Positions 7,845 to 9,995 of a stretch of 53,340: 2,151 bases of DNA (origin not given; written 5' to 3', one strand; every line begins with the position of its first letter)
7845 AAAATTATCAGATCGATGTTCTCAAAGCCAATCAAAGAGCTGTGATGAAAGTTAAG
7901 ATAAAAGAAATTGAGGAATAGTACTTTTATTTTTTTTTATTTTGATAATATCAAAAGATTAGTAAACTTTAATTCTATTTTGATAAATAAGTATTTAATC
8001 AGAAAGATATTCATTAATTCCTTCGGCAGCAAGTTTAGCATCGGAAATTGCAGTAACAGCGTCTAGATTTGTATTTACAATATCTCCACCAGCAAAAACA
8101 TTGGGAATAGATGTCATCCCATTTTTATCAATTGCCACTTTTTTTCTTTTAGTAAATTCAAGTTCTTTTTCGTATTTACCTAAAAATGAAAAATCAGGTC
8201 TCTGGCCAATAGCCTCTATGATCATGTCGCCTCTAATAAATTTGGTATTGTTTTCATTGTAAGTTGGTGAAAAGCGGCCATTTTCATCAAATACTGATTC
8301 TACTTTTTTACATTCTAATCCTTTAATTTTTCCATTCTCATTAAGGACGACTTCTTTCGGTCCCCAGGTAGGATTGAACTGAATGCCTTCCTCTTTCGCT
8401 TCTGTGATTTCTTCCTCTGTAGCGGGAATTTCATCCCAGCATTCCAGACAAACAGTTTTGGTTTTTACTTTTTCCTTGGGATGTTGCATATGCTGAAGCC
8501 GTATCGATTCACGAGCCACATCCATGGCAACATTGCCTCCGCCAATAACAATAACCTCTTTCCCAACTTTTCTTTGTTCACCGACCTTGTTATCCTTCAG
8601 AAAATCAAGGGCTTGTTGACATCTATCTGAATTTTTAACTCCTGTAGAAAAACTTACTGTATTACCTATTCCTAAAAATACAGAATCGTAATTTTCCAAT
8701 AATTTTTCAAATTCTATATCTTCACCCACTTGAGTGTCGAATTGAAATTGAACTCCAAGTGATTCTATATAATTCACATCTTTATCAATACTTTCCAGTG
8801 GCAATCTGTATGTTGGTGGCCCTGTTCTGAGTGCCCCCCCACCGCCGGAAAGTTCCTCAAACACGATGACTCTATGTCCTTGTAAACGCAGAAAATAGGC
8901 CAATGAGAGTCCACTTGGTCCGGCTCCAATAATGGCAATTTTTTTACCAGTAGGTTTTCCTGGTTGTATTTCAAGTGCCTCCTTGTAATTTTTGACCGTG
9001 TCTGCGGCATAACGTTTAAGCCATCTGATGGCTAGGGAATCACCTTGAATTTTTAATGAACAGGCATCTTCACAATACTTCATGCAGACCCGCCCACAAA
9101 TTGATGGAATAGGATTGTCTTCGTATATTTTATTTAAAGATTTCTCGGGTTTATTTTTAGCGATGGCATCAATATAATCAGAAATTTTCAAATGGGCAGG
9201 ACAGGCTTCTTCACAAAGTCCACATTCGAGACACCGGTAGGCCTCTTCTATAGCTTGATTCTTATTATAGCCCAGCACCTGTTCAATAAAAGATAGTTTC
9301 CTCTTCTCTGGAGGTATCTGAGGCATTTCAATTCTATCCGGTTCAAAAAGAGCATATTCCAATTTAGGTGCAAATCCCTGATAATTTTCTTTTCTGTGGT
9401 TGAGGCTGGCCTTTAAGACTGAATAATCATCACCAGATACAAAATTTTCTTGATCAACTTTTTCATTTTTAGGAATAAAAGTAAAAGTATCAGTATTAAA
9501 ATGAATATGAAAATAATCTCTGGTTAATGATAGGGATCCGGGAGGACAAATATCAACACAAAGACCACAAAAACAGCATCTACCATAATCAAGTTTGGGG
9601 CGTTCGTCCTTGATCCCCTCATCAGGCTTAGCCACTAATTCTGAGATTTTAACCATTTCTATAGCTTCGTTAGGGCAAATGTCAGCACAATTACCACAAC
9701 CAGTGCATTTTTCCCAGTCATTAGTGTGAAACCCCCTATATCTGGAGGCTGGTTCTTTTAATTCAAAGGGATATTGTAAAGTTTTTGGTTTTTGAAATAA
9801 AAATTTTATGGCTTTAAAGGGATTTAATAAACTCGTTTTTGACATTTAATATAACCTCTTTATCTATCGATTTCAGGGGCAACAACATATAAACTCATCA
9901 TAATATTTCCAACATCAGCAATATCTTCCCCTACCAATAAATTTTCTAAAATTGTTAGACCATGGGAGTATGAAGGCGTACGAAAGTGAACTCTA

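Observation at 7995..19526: Rex-headed 14-ORF Mrp-Mbx/Ehr-type membrane complex with Mbx gene order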

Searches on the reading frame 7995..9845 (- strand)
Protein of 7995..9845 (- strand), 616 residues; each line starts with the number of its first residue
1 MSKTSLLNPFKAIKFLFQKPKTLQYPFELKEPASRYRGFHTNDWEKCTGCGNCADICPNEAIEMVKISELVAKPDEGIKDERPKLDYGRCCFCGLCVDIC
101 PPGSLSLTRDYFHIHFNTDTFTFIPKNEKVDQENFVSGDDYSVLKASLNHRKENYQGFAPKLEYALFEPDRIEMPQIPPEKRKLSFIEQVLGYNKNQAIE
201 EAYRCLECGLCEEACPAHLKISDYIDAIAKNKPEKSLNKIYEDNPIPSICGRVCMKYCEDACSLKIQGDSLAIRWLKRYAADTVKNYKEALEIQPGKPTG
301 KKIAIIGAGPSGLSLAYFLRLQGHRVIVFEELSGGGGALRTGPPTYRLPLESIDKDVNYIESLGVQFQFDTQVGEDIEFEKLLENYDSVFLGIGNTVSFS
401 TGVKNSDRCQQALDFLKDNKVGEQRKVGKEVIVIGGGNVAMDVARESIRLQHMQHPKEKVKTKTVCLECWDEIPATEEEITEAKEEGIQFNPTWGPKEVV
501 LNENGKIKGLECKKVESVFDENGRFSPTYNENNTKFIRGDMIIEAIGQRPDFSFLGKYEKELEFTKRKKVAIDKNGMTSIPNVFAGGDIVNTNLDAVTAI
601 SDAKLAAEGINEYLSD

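Call 5: search_protein_families(library=pfam, proteins=[window:7995-9845:-], max_evalue=0.01)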
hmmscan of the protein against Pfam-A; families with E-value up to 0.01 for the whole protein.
window:7995-9845:- (616 aa): 25 families
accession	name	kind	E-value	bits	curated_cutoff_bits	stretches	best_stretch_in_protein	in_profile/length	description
PF14691.11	Fer4_20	-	4.8e-27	94.5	25.8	1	185-286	4-110/113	Dihydroprymidine dehydrogenase domain II, 4Fe-4S cluster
PF07992.20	Pyr_redox_2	-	9.6e-27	94.6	26.1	1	302-599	2-287/291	Pyridine nucleotide-disulphide oxidoreductase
PF00037.32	Fer4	-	1.7e-13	50.2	21.1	2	43-63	4-24/24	4Fe-4S binding domain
PF12838.12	Fer4_7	-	4.8e-12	46.6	27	1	46-103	1-51/52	4Fe-4S dicluster domain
PF13187.11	Fer4_9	-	4.4e-11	43.1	27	2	46-103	1-50/52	4Fe-4S dicluster domain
PF13534.11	Fer4_17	-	5.5e-11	43.3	22.2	2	196-219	37-60/61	4Fe-4S dicluster domain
PF13450.12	NAD_binding_8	-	5e-08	33.6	21.9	1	305-342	1-38/68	NAD(P)-binding Rossmann-like domain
PF13738.12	Pyr_redox_3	-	5.2e-08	32.9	30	1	428-587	164-305/305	Pyridine nucleotide-disulphide oxidoreductase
PF13237.11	Fer4_10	-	6.2e-08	32.9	25.5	1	43-101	5-53/53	4Fe-4S dicluster domain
PF13183.11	Fer4_8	-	7.6e-07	30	27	1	191-218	40-67/68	4Fe-4S dicluster domain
PF13484.11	Fer4_16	-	1.4e-06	29.4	30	1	46-101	1-64/66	4Fe-4S double cluster binding domain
PF00070.33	Pyr_redox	-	5.9e-06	27.1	22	0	302-331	1-30/82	Pyridine nucleotide-disulphide oxidoreductase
PF14697.11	Fer4_21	-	1.3e-05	25.7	35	1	40-64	34-59/59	4Fe-4S dicluster domain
PF12797.12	Fer4_2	-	1.3e-05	25.3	24.5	2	43-58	6-21/22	4Fe-4S binding domain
PF25160.1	LdpA_Fe-S-bd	-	2.4e-05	24.5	27.6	1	45-66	26-47/49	LdpA Fe-S cluster-binding domain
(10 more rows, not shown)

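Call 7: search_protein_families(library=ncbifam, proteins=[window:7995-9845:-], max_evalue=0.001)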
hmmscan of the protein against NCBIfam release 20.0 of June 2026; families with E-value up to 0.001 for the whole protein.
window:7995-9845:- (616 aa): 107 families (the best 25 are shown)
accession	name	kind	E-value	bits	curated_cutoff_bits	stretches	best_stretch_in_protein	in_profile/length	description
NF010590.0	PRK13984.1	equivalog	2e-208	693.4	946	1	1-615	6-607/611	putative oxidoreductase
NF009410.0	PRK12771.1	subfamily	1.3e-118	397.1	516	3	211-615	50-446/566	NAD(P)-binding protein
NF009454.0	PRK12814.1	equivalog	1.4e-91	307.8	916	2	209-615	102-501/657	putative NADPH-dependent glutamate synthase small subunit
NF009414.0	PRK12778.1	equivalog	2.6e-89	300.4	1103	1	167-615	292-750/752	bifunctional dihydroorotate dehydrogenase B NAD binding subunit/NADPH-dependent glutamate synthase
TIGR01316.1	gltA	equivalog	5.7e-82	275.9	471.75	1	178-614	1-449/449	NADPH-dependent glutamate synthase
TIGR01318.1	gltD_gamma_fam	subfamily_domain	8.5e-73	245.5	482.95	1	167-614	4-465/467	glutamate synthase, small subunit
NF009408.0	PRK12769.1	equivalog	9.8e-73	245.3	1003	1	45-615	85-652/659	formate-dependent uric acid utilization protein AegA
TIGR03315.1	Se_ygfK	equivalog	2.6e-71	240.3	835.3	1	210-610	446-835/1012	putative selenate reductase subunit YgfK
NF009413.0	PRK12775.1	equivalog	4.1e-62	210.3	1895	1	147-615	281-755/1006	putative trifunctional 2-polyprenylphenol hydroxylase/glutamate synthase subunit beta/ferritin domain-containing protein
TIGR01317.1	GOGAT_sm_gam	subfamily_domain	5.1e-59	200.4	447.7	1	174-615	13-479/485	glutamate synthase small subunit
NF009451.0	PRK12809.1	equivalog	6.4e-54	183.3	1154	1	171-608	176-628/639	formate-dependent uric acid utilization protein YgfT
NF009409.0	PRK12770.1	subfamily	2.6e-45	155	343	1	294-615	12-351/360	putative glutamate synthase subunit beta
NF009415.0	PRK12779.1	equivalog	3.7e-41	141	1519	1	213-611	212-623/944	putative bifunctional glutamate synthase subunit beta/2-polyprenylphenol hydroxylase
NF045663.1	diclust_near_Sec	equivalog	5e-36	124.1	530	1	211-400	20-205/759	pyridine nucleotide-disulfide oxidoreductase/dicluster-binding protein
NF004543.0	PRK05888.2-5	equivalog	2.5e-35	121.9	243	1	3-125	17-139/217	NADH-quinone oxidoreductase subunit NuoI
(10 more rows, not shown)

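Call 12: find_related_loci(query=window:7995-9845:-, collection=genome_contigs, flank=10000)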
Query window:7995-9845:- (616 aa) in genome_contigs; peptide patterns used: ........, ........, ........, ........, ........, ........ (x = any residue, [..] = any of these).
62 stretches matched a pattern; 34 encode a relative of the query (tblastn E <= 1e-3); 34 distinct loci.
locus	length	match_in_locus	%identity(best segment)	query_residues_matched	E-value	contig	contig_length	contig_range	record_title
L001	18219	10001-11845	79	1-614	0e+0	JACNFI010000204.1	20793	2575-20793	MAG: Candidatus Cloacimonadota bacterium isolate NIOZ-UU1 NIOZ-UU_NODE_3102_length_20793_cov_8.76338, whole genome shotg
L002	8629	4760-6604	78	1-614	0e+0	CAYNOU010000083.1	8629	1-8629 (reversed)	MAG TPA_asm: uncultured Candidatus Cloacimonadota bacterium isolate SRP214966_co5_334 genome assembly, contig: NODE_8425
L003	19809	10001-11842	77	1-614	0e+0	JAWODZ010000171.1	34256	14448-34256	MAG: bacterium isolate BLK5-2.bin.76 k191_2505789, whole genome shotgun sequence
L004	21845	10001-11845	78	1-614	0e+0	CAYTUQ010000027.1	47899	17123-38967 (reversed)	MAG TPA_asm: uncultured bacterium isolate binchicken_co262_234 genome assembly, contig: NODE_574_length_47899_cov_25.277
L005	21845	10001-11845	77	1-615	0e+0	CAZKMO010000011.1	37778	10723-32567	MAG TPA_asm: uncultured bacterium isolate binchicken_co89_50 genome assembly, contig: NODE_1483_length_37778_cov_5.10078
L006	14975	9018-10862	77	1-614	0e+0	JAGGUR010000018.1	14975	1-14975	MAG: Candidatus Cloacimonadota bacterium isolate AUK079 PB_MBMC_033_c_000000000135, whole genome shotgun sequence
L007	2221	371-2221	76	1-616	0e+0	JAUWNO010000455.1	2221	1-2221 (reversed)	MAG: Armatimonadota bacterium isolate CSMAG_2426 CSMAG_2426_k141_89584_length_2221_cov_4.7596, whole genome shotgun sequ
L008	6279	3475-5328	75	1-616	0e+0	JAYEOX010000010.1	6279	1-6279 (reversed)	MAG: Candidatus Neomarinimicrobiota bacterium isolate MAG018 MAG018_10, whole genome shotgun sequence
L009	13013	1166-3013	76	1-615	0e+0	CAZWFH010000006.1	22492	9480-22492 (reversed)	MAG TPA_asm: uncultured Atribacterota bacterium isolate binchicken_co228_37 genome assembly, contig: NODE_3065_length_22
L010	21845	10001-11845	69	2-615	0e+0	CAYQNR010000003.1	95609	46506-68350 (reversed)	MAG TPA_asm: uncultured Desulfobacteraceae bacterium isolate binchicken_co100_362 genome assembly, contig: NODE_253_leng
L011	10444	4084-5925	67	1-614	0e+0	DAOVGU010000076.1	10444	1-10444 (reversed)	MAG TPA_asm: bacterium isolate CSMAG_1143 CSMAG_1143_k141_5414904_length_10444_cov_7.0000, whole genome shotgun sequence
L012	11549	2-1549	76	100-615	0e+0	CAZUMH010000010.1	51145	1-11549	MAG TPA_asm: uncultured bacterium isolate binchicken_co129_740 genome assembly, contig: NODE_1546_length_51145_cov_6.161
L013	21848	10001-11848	69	1-615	0e+0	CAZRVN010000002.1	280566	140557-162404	MAG TPA_asm: uncultured Actinomycetota bacterium isolate binchicken_co196_218 genome assembly, contig: NODE_3_length_280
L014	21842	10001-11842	68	1-615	0e+0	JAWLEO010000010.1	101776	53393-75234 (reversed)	MAG: Bacteroidales bacterium isolate 20BLK6-1.bin.66 NODE_72_length_101776_cov_6.366474, whole genome shotgun sequence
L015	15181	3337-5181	78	1-615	0e+0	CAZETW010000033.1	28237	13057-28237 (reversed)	MAG TPA_asm: uncultured bacterium isolate SRP141376_co1_354 genome assembly, contig: NODE_3820_length_28237_cov_45.76392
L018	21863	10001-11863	40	4-614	2e-142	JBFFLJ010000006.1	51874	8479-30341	MAG: Candidatus Izemoplasma sp. isolate Mix_mud18.2022.04.15 k141_626583_length_51874_cov_20.2229, whole genome shotgun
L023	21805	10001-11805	45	5-615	6e-142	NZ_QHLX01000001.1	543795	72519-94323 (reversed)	Marinitoga lauensis strain LG1 unitig_2_quiver, whole genome shotgun sequence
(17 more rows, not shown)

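Call 18: search_solved_structures(query=window:7995-9845:-, max_evalue=1e-10, show_alignments=0)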
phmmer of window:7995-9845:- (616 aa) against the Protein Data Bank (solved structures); distinct sequences matched with E-value up to 1e-10: 30.
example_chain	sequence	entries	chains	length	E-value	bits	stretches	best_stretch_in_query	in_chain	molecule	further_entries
9bov_A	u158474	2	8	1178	9.2e-73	249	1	211-614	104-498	Molybdopterin oxidoreductase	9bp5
5jca_L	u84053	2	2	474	1e-71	245.5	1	169-615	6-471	NADH-dependent Ferredoxin:NADP Oxidoreductase (NfnI) subunit alpha | NADH-dependent Ferredoxin:NADP Oxidoreductase subunit alpha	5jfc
8oh5_C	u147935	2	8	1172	4.1e-71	243.6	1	211-615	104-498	Formate dehydrogenase-O, major subunit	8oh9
9n5u_A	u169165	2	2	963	3.5e-70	240.5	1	208-614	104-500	NfnA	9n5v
4ylf_B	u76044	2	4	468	3.4e-69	237.2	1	173-615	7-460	Dihydropyrimidine dehydrogenase subunit A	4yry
5vj7_A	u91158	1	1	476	6.7e-67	229.6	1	170-615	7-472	Oxidoreductase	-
6s6s_G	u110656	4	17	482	2.4e-44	155.2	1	177-614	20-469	Glutamate synthase [NADPH] small chain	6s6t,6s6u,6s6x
2vdc_G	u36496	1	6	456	8.4e-43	150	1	188-614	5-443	GLUTAMATE SYNTHASE [NADPH] SMALL CHAIN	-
7mfm_I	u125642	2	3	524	3.4e-34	121.6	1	201-614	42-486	Glutamate synthase (NADPH) small chain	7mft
7m31_A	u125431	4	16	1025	6.2e-34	120.8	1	195-614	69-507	Dihydropyrimidine dehydrogenase [NADP(+)]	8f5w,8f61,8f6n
1gt8_A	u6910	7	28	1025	6.2e-34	120.8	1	195-614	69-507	DIHYDROPYRIMIDINE DEHYDROGENASE | Dihydropyrimidine dehydrogenase [NADP(+)]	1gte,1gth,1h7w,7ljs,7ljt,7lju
1h7x_A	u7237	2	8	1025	6.2e-34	120.8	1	195-614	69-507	DIHYDROPYRIMIDINE DEHYDROGENASE | Dihydropyrimidine dehydrogenase [NADP(+)]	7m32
6u8y_N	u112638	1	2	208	7.8e-32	113.8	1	3-112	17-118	NADH dehydrogenase subunit I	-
7bkb_K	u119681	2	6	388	6.9e-15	57.8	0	44-109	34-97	Formylmethanofuran dehydrogenase, subunit F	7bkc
6hum_I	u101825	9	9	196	4.9e-13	51.7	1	16-113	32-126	NAD(P)H-quinone oxidoreductase subunit I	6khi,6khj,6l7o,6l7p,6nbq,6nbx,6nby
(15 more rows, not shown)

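Call 38: find_homologous_proteins(query=window:7995-9845:-, max_evalue=1e-50)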
Query window:7995-9845:- (616 aa): 6378 proteins with E <= 1e-50 among 8000 candidates; the best 120 are listed.
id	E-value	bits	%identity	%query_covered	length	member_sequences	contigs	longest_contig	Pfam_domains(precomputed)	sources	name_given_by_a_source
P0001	0.0e+0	1389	97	100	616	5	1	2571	PF14697.12,PF13450.13,PF07992.21,PF13484.12,PF12838.13,PF13534.12,PF12797.13,PF14691.12,PF00037.33,PF13738.13,PF13237.12,PF13183.12,PF13187.12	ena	-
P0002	0.0e+0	1326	92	100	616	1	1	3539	PF14697.12,PF13450.13,PF07992.21,PF12837.13,PF13484.12,PF12838.13,PF13534.12,PF13459.12,PF12800.13,PF12797.13,PF14691.12,PF00037.33,PF13738.13,PF25160.2,PF13237.12,PF13183.12,PF13187.12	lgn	-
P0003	0.0e+0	1145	77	100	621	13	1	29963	PF14697.12,PF13450.13,PF07992.21,PF13484.12,PF12838.13,PF13534.12,PF13459.12,PF14691.12,PF00037.33,PF13738.13,PF13237.12,PF13183.12,PF13187.12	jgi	-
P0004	0.0e+0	1142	77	100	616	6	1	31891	PF14697.12,PF13450.13,PF07992.21,PF12837.13,PF00070.34,PF13484.12,PF12838.13,PF13534.12,PF12797.13,PF14691.12,PF00037.33,PF13738.13,PF13237.12,PF13183.12,PF13187.12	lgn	-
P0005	0.0e+0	1136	77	100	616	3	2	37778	PF14697.12,PF13450.13,PF07992.21,PF13484.12,PF12838.13,PF13534.12,PF01266.31,PF14691.12,PF00037.33,PF13738.13,PF13237.12,PF13183.12,PF13187.12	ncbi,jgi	-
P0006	0.0e+0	1135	77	100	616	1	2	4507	PF14697.12,PF13450.13,PF07992.21,PF13484.12,PF12838.13,PF13534.12,PF12797.13,PF14691.12,PF00037.33,PF13738.13,PF13237.12,PF13187.12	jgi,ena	-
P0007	0.0e+0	1125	77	100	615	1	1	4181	PF14697.12,PF13450.13,PF07992.21,PF00070.34,PF13484.12,PF12838.13,PF13534.12,PF14691.12,PF00037.33,PF13738.13,PF13237.12,PF13183.12,PF13187.12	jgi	-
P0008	0.0e+0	1123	76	100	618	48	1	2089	PF14697.12,PF13450.13,PF07992.21,PF13484.12,PF12838.13,PF13534.12,PF12797.13,PF14691.12,PF00037.33,PF13738.13,PF13237.12,PF13183.12,PF13187.12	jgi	-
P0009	0.0e+0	1121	76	100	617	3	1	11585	PF14697.12,PF13450.13,PF07992.21,PF00070.34,PF13484.12,PF12838.13,PF13534.12,PF13459.12,PF12800.13,PF12797.13,PF14691.12,PF00037.33,PF13738.13,PF25160.2,PF13237.12,PF13183.12,PF13187.12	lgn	-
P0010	0.0e+0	1113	76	100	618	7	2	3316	PF14697.12,PF13450.13,PF07992.21,PF12837.13,PF00070.34,PF13484.12,PF12838.13,PF13534.12,PF12797.13,PF14691.12,PF00037.33,PF13738.13,PF13237.12,PF13183.12,PF13187.12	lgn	-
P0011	0.0e+0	1107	76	100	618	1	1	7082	PF14697.12,PF13450.13,PF07992.21,PF13484.12,PF12838.13,PF13534.12,PF12800.13,PF12797.13,PF14691.12,PF00037.33,PF13738.13,PF13237.12,PF13183.12,PF13187.12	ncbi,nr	ncbi:MAG: FAD-dependent oxidoreductase [Candidatus Caldatribacteriota bacterium]|nr:FAD-dependent ox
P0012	0.0e+0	1106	75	100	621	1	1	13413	PF14697.12,PF13450.13,PF07992.21,PF13484.12,PF12838.13,PF13534.12,PF14691.12,PF00037.33,PF13738.13,PF13237.12,PF13183.12,PF13187.12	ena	-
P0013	0.0e+0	1104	75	100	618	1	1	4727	PF14697.12,PF13450.13,PF07992.21,PF00070.34,PF13484.12,PF12838.13,PF13534.12,PF12797.13,PF14691.12,PF00037.33,PF13738.13,PF13237.12,PF13183.12,PF13187.12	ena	-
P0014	0.0e+0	1103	75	100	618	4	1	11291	PF14697.12,PF13450.13,PF07992.21,PF13484.12,PF12838.13,PF13534.12,PF14691.12,PF00037.33,PF13738.13,PF13237.12,PF13183.12,PF13187.12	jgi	jgi:glutamate synthase (NADPH/NADH) small chain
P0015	0.0e+0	1101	75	100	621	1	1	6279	PF14697.12,PF13450.13,PF07992.21,PF13484.12,PF12838.13,PF13534.12,PF14691.12,PF00037.33,PF13738.13,PF13237.12,PF13183.12,PF13187.12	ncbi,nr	ncbi:MAG: FAD-dependent oxidoreductase [Candidatus Marinimicrobia bacterium]|nr:FAD-dependent oxidor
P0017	0.0e+0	1095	74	100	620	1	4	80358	PF14697.12,PF13450.13,PF07992.21,PF13484.12,PF12838.13,PF13534.12,PF14691.12,PF00037.33,PF13738.13,PF13237.12,PF13183.12,PF13187.12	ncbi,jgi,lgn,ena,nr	ncbi:FAD-dependent oxidoreductase [bacterium]|nr:FAD-dependent oxidoreductase [bacterium]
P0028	0.0e+0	1069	72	100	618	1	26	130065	PF14697.12,PF13450.13,PF07992.21,PF12837.13,PF00070.34,PF13746.12,PF13484.12,PF12838.13,PF13534.12,PF13459.12,PF01266.31,PF14691.12,PF00037.33,PF13738.13,PF13237.12,PF13183.12,PF13187.12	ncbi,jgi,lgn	-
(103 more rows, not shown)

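Call 46: search_protein_families(library=pfam, proteins=[L004:607-966:+, L004:5536-6681:+, L004:7809-8252:+, L004:8296-8697:+, L001:2035-2388:+, L001:8310-8795:+, L001:12132-12719:+, L001:12716-13594:+, L001:13613-14011:+, L001:14402-15334:+], max_evalue=0.001)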
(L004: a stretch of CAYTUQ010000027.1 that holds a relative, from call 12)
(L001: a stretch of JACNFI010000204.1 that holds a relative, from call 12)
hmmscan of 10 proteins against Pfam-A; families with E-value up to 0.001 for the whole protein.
L004:607-966:+ (119 aa): 1 family
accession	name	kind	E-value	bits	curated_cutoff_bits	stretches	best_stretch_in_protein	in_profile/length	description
PF05635.17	23S_rRNA_IVP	-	7.9e-17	61.9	33.8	1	13-112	8-105/106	23S rRNA-intervening sequence protein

L004:5536-6681:+ (381 aa): 3 families
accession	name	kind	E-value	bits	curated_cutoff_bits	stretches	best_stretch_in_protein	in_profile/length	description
PF01637.24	ATPase_2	-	3.8e-08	33.9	33.2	1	18-267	1-218/225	ATPase domain predominantly from Archaea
PF13191.12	AAA_16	-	2.7e-05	25.2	32.6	1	18-178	2-149/167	AAA ATPase domain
PF10923.14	BrxC_BrxD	-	0.00041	19.8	22.2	1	9-71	19-80/414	BREX system ATP-binding protein BrxC/D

L004:7809-8252:+ (147 aa): 1 family
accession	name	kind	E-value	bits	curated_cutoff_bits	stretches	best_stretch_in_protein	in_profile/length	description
PF13366.12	PDDEXK_3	-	9.8e-41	139.2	22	1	32-145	2-117/117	PD-(D/E)XK nuclease superfamily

L004:8296-8697:+ (133 aa): 1 family
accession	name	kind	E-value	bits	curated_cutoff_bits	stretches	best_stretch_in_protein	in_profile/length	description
PF13366.12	PDDEXK_3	-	7.4e-41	139.6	22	1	18-131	2-117/117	PD-(D/E)XK nuclease superfamily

L001:2035-2388:+ (117 aa): 1 family
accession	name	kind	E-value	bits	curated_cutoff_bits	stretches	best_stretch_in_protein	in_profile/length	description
PF05635.17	23S_rRNA_IVP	-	3.5e-35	120.9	33.8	1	6-107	1-105/106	23S rRNA-intervening sequence protein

L001:8310-8795:+ (161 aa): 1 family
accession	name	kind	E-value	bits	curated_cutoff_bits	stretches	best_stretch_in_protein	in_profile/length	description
PF13366.12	PDDEXK_3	-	9.2e-41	139.3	22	1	46-159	2-117/117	PD-(D/E)XK nuclease superfamily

L001:12132-12719:+ (195 aa): 9 families
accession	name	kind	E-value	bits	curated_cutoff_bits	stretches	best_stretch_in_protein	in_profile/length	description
PF13247.11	Fer4_11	-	3.4e-09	37.3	26.2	1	57-140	9-92/100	4Fe-4S dicluster domain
PF00037.32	Fer4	-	1.7e-06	28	21.1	1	89-105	7-23/24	4Fe-4S binding domain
PF12838.12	Fer4_7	-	1.9e-06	28.7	27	1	58-103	2-51/52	4Fe-4S dicluster domain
PF13187.11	Fer4_9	-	5e-06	26.9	27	1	58-103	2-50/52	4Fe-4S dicluster domain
PF13237.11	Fer4_10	-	2e-05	24.9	25.5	0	87-121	6-46/53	4Fe-4S dicluster domain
PF13484.11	Fer4_16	-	6.5e-05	24.1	30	0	58-79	2-21/66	4Fe-4S double cluster binding domain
PF14697.11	Fer4_21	-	0.00018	22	35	1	58-102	8-53/59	4Fe-4S dicluster domain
PF12800.12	Fer4_4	-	0.00025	21.6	24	0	89-103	3-17/17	4Fe-4S binding domain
PF25160.1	LdpA_Fe-S-bd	-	0.0007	19.8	27.6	0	65-105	8-43/49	LdpA Fe-S cluster-binding domain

L001:12716-13594:+ (292 aa): 1 family
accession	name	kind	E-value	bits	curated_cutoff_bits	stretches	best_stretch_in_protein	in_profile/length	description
PF02518.31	HATPase_c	-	5e-18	66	26.4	1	144-234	2-93/111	Histidine kinase-, DNA gyrase B-, and HSP90-like ATPase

L001:13613-14011:+ (132 aa): 1 family
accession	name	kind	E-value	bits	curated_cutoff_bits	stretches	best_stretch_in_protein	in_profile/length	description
PF00072.30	Response_reg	-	6.4e-19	68.6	30.2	1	7-126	1-111/111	Response regulator receiver domain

L001:14402-15334:+ (310 aa): 1 family
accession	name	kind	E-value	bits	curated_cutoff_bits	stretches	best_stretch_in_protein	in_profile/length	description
PF00146.26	NADHdh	-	3.8e-62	210.8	27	1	16-306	8-297/298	NADH dehydrogenase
